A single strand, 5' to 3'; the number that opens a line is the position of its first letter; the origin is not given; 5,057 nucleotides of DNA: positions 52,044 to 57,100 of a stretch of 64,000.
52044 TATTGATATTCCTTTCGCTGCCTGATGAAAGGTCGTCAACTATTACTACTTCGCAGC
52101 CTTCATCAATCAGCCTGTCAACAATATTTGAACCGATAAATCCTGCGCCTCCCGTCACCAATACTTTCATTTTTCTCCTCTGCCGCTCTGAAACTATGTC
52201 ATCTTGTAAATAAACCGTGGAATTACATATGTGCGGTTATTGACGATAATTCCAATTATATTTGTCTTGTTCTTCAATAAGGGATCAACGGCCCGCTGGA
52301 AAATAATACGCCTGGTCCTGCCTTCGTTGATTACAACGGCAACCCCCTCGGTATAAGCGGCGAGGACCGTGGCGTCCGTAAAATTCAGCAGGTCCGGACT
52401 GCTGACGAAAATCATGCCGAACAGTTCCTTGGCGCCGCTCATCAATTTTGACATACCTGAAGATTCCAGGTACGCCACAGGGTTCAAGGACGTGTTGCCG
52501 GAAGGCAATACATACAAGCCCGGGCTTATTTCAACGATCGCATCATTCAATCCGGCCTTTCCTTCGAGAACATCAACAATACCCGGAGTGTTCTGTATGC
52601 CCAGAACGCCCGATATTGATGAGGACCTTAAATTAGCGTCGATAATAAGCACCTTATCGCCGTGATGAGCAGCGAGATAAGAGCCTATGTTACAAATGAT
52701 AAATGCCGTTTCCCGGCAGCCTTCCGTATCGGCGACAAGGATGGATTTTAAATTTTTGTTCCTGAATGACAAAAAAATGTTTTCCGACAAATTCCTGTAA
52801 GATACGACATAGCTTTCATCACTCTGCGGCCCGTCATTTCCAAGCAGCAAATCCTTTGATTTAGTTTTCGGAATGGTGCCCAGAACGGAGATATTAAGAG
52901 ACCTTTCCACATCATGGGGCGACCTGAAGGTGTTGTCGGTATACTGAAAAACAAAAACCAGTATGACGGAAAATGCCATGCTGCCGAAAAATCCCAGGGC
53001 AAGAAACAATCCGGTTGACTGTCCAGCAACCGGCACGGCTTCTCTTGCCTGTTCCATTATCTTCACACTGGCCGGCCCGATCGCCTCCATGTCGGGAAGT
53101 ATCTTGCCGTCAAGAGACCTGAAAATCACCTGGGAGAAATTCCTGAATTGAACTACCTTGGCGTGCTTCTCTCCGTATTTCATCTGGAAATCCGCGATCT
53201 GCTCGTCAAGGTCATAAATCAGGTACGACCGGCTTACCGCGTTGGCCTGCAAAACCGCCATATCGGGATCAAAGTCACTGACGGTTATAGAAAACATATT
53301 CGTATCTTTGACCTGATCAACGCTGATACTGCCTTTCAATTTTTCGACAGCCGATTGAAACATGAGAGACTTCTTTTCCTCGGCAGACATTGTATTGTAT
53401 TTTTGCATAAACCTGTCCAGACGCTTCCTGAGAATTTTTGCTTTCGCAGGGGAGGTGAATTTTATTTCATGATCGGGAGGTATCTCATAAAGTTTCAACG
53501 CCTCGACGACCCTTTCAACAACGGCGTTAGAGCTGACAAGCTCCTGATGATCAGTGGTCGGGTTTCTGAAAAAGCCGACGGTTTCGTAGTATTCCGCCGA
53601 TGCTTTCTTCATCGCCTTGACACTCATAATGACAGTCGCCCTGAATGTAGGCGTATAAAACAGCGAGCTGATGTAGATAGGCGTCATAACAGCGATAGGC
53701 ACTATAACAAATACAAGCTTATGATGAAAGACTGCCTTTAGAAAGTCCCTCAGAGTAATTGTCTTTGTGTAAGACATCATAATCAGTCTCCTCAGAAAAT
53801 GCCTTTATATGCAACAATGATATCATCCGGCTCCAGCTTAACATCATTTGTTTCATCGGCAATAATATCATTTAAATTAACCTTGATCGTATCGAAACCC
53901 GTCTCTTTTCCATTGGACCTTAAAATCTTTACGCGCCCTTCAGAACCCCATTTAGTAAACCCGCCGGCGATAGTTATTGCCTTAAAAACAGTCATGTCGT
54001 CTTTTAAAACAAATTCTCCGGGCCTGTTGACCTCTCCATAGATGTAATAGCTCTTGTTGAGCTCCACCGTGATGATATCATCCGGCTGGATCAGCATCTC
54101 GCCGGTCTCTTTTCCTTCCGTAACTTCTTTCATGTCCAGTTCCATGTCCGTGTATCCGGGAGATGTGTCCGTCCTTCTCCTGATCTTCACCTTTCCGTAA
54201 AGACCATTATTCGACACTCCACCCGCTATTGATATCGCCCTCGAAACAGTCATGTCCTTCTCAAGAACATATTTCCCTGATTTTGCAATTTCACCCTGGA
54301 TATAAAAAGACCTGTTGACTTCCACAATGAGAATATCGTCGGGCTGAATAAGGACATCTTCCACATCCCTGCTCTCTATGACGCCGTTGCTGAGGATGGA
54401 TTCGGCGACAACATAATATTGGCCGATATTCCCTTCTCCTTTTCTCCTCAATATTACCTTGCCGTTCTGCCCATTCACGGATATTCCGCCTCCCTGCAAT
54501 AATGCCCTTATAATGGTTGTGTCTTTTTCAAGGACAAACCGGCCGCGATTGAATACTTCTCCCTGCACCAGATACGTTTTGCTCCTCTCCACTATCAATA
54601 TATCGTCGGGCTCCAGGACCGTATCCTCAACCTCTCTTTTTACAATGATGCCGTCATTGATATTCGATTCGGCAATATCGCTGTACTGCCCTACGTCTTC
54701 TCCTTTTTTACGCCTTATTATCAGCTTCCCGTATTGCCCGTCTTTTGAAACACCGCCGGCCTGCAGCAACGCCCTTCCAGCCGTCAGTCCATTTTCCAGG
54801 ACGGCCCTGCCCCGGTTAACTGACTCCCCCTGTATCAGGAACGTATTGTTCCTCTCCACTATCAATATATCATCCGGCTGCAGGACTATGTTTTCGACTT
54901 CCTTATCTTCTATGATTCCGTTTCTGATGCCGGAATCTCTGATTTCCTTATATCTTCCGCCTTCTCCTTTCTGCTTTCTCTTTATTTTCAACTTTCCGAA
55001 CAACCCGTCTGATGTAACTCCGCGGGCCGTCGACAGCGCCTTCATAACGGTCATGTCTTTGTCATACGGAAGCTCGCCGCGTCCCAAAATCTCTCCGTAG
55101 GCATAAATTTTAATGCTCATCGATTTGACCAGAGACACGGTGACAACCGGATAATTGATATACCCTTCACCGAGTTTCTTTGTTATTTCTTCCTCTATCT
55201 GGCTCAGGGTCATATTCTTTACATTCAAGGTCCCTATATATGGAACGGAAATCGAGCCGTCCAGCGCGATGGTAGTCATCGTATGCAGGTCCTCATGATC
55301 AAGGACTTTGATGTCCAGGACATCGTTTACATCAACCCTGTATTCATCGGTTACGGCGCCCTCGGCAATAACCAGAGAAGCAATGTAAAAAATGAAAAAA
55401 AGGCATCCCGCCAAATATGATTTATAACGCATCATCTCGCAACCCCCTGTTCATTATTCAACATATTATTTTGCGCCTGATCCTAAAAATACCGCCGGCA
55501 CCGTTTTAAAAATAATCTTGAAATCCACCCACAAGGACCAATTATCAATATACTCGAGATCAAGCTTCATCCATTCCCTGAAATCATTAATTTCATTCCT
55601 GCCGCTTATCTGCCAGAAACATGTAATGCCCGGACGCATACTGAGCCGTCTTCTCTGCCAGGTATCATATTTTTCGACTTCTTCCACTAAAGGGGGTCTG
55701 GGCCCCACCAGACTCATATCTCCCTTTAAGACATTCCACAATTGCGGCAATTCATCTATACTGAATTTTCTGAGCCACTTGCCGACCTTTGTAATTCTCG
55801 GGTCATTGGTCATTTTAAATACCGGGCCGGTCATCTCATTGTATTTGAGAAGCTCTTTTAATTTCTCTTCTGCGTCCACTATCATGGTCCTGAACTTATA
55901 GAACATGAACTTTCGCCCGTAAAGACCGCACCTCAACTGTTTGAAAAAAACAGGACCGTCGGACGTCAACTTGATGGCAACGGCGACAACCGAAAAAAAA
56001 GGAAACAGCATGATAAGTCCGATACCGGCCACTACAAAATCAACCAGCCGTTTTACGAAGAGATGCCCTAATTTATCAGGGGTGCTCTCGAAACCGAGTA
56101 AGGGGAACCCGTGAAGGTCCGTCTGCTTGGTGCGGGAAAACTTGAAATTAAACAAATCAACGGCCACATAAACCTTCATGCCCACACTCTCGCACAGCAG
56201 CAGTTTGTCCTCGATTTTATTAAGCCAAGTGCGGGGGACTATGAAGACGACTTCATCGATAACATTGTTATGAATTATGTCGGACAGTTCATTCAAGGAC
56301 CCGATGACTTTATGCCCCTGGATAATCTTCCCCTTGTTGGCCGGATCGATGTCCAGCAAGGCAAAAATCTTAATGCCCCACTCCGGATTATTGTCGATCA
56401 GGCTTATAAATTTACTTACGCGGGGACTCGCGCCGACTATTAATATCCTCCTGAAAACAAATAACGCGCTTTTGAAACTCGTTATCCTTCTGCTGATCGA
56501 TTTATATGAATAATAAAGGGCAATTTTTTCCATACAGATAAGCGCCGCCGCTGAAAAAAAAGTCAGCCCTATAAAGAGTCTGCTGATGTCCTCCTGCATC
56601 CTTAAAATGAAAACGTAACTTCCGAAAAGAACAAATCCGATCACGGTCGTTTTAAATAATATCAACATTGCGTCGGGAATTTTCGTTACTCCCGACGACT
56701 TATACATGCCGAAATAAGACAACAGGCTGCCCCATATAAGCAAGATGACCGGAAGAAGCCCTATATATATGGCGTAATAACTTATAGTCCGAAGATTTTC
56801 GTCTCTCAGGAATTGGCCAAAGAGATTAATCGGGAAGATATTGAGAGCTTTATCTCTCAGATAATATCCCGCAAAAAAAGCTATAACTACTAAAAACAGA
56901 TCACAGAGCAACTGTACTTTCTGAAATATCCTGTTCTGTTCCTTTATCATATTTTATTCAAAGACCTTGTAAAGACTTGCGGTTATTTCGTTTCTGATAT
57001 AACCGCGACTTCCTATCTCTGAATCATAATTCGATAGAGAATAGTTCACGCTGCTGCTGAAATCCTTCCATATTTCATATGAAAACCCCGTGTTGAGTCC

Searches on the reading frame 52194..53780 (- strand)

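Call 14: search_protein_families(library=pfam, proteins=[window:52194-53780:-])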
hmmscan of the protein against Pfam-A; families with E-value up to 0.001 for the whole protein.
window:52194-53780:- (528 aa): 1 family
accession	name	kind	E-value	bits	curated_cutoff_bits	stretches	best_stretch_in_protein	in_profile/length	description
PF02706.20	Wzz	-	4.9e-05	24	25.5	1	7-94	2-90/91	Chain length determinant protein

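Call 37: search_protein_families(library=ncbifam, proteins=[window:52194-53780:-], max_evalue=0.001)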
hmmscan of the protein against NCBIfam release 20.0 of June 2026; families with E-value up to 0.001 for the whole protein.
window:52194-53780:- (528 aa): 11 families
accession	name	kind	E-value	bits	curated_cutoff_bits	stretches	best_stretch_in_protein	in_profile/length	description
TIGR01007.1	eps_fam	subfamily_domain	2.4e-27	95.8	108.05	1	328-515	3-189/204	polysaccharide biosynthesis tyrosine autokinase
TIGR03018.1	pepcterm_TyrKin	hypoth_equivalog_domain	9.1e-21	74.1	230.65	1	328-514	15-207/207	XrtA-associated tyrosine autokinase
TIGR01005.1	eps_transp_fam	subfamily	1.8e-18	66.1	411.7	2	364-512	566-714/754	exopolysaccharide transport protein family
NF007350.0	PRK09841.1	equivalog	3.6e-18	65.1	1248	1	322-515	509-702/726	tyrosine-protein kinase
TIGR03029.1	EpsG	equivalog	6.8e-15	54.9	313.8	1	327-512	86-271/274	chain length determinant protein tyrosine kinase EpsG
TIGR01969.1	minD_arch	subfamily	2.9e-14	52.9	201.75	1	347-517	3-171/251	cell division ATPase MinD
NF008568.0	PRK11519.1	equivalog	2.7e-13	49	1068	1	347-483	529-665/720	tyrosine-protein kinase Wzc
TIGR01006.1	polys_exp_MPA1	subfamily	5e-13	49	296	1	238-306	156-224/226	CspC family polysaccharide chain length determinant protein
TIGR03007.1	pepcterm_ChnLen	equivalog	3.5e-07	28.8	278.85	1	214-309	370-466/498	XrtA system polysaccharide chain length determinant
TIGR03017.1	EpsF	equivalog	1.4e-05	24.1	422.75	0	20-196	14-167/444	chain length determinant protein EpsF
TIGR01968.1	minD_bact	equivalog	2.4e-05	23.8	212.9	1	358-471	15-129/261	septum site-determining protein MinD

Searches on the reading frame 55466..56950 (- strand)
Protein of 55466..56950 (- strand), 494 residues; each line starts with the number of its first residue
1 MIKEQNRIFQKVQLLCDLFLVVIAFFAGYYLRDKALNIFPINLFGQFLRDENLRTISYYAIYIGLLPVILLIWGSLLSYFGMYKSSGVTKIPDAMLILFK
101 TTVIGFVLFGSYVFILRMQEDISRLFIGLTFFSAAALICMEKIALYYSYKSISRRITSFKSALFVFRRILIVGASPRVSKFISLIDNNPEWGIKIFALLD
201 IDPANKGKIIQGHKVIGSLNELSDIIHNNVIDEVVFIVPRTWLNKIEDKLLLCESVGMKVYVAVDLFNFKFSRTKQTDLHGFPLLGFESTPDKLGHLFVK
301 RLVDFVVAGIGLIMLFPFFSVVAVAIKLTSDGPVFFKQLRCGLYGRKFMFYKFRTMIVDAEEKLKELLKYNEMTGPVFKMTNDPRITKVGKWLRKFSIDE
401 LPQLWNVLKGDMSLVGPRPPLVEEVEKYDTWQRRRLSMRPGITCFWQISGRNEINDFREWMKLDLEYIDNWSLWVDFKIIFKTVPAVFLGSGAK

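Call 14: search_protein_families(library=pfam, proteins=[window:55466-56950:-])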
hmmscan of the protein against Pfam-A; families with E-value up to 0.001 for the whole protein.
window:55466-56950:- (494 aa): 2 families
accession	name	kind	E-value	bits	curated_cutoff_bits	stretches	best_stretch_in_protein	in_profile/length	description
PF02397.22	Bac_transf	-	2.3e-72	242.7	27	1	300-488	1-178/179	Bacterial sugar transferase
PF13727.12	CoA_binding_3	-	1.6e-10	41.7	25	1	80-253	3-164/175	CoA-binding domain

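Call 37: search_protein_families(library=ncbifam, proteins=[window:55466-56950:-], max_evalue=0.001)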
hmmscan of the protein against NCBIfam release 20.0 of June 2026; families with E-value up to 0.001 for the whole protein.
window:55466-56950:- (494 aa): 12 families
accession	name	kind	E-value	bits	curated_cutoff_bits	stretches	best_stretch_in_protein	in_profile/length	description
TIGR03025.1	EPS_sugtrans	subfamily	1.4e-124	416.7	295.55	1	17-494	3-445/445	exopolysaccharide biosynthesis polyprenyl glycosylphosphotransferase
TIGR03023.1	WcaJ_sugtrans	equivalog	4.5e-106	355.8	410.75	1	16-493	2-452/453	undecaprenyl-phosphate glucose phosphotransferase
NF041877.1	EPS_EpsZ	equivalog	3.7e-96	322.6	800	1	194-493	160-458/459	exopolysaccharide biosynthesis polyisoprenyl-phosphate hexose-1-phosphate transferase EpsZ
TIGR03022.1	WbaP_sugtrans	subfamily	5.6e-92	309.4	403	1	14-493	2-455/456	undecaprenyl-phosphate galactose phosphotransferase WbaP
TIGR03013.1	EpsB_2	subfamily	1.1e-59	202.7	393.35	1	78-494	47-443/443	TIGR03013 family XrtA/PEP-CTERM system glycosyltransferase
NF052601.1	undeca_RfbP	equivalog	1.7e-59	201.1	330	1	295-489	40-237/244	undecaprenyl-phosphate galactose phosphotransferase family protein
NF007518.0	PRK10124.1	equivalog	4.2e-53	180.7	684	1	56-490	44-460/464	undecaprenyl-phosphate glucose phosphotransferase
NF011751.0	PRK15204.1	equivalog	4.9e-49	167.2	907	1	168-493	148-475/476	undecaprenyl-phosphate galactose phosphotransferase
NF050817.1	PolSacchBiosHfsE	equivalog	1e-43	149.8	750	1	168-487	142-459/467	polysaccharide biosynthesis protein HfsE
NF045514.1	glycotran_HepC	equivalog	5e-26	91.3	140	1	298-423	115-215/220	heterocyst development glycosyltransferase HepC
NF003990.0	PRK05472.1-4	equivalog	2.1e-05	24.2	233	1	168-266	86-182/214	redox-sensing transcriptional repressor Rex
NF003996.0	PRK05472.2-5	equivalog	0.00046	20.1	138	0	168-248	79-157/209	redox-sensing transcriptional repressor Rex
